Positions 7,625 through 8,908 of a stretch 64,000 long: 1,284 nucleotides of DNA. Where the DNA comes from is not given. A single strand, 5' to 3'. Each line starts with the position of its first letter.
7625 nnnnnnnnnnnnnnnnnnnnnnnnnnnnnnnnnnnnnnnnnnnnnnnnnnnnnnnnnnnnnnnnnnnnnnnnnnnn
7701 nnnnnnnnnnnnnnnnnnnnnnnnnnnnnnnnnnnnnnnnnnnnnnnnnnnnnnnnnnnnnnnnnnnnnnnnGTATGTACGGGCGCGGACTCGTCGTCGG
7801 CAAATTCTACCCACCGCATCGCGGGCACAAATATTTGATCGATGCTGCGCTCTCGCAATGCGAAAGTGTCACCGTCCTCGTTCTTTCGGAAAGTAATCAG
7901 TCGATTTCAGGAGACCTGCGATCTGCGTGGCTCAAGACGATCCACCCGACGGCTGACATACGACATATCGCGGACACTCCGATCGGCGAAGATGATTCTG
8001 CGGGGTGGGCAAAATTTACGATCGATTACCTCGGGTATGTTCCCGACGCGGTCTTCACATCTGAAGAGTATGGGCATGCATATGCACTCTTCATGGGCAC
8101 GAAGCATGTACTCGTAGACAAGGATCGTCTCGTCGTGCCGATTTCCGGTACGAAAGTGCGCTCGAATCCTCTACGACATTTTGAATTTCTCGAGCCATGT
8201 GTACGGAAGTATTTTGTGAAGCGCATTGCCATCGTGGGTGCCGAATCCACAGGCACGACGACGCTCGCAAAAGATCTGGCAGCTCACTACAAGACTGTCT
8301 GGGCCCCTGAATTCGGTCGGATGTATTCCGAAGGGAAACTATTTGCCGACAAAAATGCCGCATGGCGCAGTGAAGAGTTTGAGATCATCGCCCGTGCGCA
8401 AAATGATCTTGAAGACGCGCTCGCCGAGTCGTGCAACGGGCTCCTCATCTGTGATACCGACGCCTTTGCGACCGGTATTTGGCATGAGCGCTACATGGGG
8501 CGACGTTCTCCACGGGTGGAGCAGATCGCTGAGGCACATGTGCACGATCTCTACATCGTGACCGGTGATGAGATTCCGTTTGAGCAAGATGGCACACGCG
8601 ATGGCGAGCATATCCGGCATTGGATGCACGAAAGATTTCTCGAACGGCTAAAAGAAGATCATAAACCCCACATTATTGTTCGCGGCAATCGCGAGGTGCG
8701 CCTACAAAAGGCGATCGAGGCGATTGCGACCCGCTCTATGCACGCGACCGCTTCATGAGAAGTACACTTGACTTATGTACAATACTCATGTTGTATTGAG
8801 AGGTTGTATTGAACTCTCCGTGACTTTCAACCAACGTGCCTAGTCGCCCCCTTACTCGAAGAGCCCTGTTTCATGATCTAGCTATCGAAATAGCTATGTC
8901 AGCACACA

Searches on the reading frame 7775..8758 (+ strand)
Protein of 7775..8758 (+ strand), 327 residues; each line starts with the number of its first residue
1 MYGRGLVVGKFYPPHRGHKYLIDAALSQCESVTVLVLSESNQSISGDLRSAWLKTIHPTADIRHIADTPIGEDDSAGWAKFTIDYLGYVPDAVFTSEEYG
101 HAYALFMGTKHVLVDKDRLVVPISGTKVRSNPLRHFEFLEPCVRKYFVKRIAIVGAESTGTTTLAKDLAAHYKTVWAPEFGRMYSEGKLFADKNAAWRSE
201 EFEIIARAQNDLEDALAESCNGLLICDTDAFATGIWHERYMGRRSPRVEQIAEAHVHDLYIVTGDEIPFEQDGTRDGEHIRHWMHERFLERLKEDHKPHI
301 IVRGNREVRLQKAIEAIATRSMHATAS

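Call 4: search_protein_families(library=pfam, proteins=[window:7775-8758:+])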
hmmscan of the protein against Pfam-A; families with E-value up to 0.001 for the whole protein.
window:7775-8758:+ (327 aa): 3 families
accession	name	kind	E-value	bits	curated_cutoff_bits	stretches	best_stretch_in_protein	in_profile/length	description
PF13521.12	AAA_28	-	2.5e-30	106.3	27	1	150-309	1-164/164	AAA domain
PF01467.32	CTP_transf_like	-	0.00015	22.4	21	0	6-41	1-37/133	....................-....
PF08218.17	Citrate_ly_lig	-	0.00016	21.8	20.9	1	13-54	10-51/182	Citrate lyase ligase C-terminal domain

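Call 34: search_protein_families(library=ncbifam, proteins=[window:7775-8758:+])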
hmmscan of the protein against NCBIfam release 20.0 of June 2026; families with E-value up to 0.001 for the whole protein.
window:7775-8758:+ (327 aa): 6 families
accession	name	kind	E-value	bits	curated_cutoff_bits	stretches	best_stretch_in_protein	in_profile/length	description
TIGR01526.1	nadR_NMN_Atrans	equivalog_domain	5.2e-61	206.7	341.15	1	5-304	4-318/325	nicotinamide-nucleotide adenylyltransferase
NF005988.0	PRK08099.1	equivalog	7e-42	144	201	1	4-315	66-400/411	multifunctional transcriptional regulator/nicotinamide-nucleotide adenylyltransferase/ribosylnicotinamide kinase NadR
TIGR00125.1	cyt_tran_rel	domain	4.4e-09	36.4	27.7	1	4-42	1-40/65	adenylyltransferase/cytidyltransferase family protein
NF002243.0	PRK01153.1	subfamily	0.00026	20.6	127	1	4-38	2-36/175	nicotinamide-nucleotide adenylyltransferase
NF003787.0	PRK05379.1-4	equivalog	0.00059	18.9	449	0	7-40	14-47/346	bifunctional nicotinamide-nucleotide adenylyltransferase/Nudix hydroxylase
NF003786.0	PRK05379.1-2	equivalog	0.00069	18.9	397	0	7-40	19-52/354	bifunctional nicotinamide-nucleotide adenylyltransferase/Nudix hydroxylase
